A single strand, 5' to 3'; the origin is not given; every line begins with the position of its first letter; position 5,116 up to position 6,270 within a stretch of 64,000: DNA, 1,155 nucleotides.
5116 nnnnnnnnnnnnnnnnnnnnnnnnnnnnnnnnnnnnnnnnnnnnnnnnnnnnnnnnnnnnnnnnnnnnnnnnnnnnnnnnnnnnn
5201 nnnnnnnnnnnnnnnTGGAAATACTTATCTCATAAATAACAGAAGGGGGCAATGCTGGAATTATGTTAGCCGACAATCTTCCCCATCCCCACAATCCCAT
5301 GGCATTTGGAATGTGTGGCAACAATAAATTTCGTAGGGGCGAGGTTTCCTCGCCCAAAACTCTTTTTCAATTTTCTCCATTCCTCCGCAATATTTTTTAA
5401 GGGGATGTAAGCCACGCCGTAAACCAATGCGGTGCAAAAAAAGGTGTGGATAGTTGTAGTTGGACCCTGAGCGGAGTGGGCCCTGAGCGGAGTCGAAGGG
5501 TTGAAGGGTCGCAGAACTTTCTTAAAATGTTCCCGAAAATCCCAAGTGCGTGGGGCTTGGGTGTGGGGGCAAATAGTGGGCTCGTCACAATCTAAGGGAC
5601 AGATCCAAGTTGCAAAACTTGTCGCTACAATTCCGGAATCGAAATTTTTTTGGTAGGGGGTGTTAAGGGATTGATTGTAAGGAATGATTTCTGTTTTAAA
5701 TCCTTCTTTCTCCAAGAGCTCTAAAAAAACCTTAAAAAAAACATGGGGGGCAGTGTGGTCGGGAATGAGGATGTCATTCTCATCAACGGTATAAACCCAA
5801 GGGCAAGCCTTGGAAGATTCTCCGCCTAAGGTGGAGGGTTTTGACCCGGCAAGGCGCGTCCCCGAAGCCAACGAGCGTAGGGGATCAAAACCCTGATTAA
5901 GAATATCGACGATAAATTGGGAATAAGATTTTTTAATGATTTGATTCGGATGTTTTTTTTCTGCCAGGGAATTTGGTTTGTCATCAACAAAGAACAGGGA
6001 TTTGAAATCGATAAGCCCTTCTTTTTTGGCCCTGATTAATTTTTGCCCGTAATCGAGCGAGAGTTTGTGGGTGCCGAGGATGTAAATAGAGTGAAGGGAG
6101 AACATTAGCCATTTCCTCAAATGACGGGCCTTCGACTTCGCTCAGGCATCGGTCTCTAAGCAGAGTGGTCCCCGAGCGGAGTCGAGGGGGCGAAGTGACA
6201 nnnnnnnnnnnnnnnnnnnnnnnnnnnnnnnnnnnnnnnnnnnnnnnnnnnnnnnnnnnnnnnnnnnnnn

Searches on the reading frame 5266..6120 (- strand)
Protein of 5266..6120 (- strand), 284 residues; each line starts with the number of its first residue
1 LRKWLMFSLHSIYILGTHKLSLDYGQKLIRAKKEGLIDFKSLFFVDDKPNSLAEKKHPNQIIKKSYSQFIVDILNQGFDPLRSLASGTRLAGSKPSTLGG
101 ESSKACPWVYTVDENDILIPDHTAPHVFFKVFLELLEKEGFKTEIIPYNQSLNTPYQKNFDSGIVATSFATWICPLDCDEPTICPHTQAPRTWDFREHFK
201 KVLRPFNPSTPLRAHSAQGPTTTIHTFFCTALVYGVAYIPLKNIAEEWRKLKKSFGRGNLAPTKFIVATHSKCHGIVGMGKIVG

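Call 17: search_protein_families(library=pfam, proteins=[window:5266-6120:-])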
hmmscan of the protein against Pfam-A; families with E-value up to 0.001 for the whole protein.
window:5266-6120:- (284 aa): 0 families

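Call 52: find_homologous_proteins(query=window:5266-6120:-, max_evalue=0.00001)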
Query window:5266-6120:- (284 aa): 19 proteins with E <= 0.00001 among 711 candidates.
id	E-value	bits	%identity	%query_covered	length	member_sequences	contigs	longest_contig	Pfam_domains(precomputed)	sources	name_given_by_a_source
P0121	1.4e-57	213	43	96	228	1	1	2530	PF27252.1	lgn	-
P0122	1.5e-55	207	38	98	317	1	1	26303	PF27252.1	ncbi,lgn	-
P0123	2.4e-55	206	40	97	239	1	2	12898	PF27252.1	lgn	-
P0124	9.2e-55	204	40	96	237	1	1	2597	PF27252.1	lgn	-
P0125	3.3e-54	202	40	98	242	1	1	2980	PF27252.1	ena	-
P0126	1.3e-53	200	38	96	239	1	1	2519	PF27252.1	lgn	-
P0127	4.0e-52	195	40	96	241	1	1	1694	PF27252.1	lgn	-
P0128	5.8e-52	195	38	96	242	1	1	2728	PF27252.1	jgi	jgi:hypothetical protein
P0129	3.0e-51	193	38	96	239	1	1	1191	PF27252.1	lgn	-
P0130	1.4e-50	190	41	96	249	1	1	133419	PF27252.1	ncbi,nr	ncbi:hypothetical protein K1X76_03930 [bacterium]|nr:hypothetical protein [bacterium]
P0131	3.0e-47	179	40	90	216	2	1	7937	PF27252.1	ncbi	-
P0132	4.3e-45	172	37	96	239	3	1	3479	PF27252.1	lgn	-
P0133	2.3e-44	170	37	96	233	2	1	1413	PF27252.1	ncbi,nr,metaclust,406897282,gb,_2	ncbi:MAG: hypothetical protein ACD_73C00778G0002 [uncultured bacterium]|nr:MAG: hypothetical protein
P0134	2.9e-43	166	36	99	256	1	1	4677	PF27252.1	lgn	-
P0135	4.6e-43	166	38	96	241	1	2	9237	PF27252.1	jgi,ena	-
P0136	8.7e-42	161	36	97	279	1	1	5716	PF27252.1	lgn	-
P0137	2.7e-37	147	34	96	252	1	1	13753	PF27252.1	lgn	-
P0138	6.2e-36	142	34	96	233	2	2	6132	PF27252.1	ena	-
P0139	3.0e-32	130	30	96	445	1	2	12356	PF27252.1,PF00849.28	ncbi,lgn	-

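Call 55: search_protein_families(library=ncbifam, proteins=[window:5266-6120:-])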
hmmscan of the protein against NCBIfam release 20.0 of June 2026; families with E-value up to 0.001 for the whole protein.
window:5266-6120:- (284 aa): 0 families
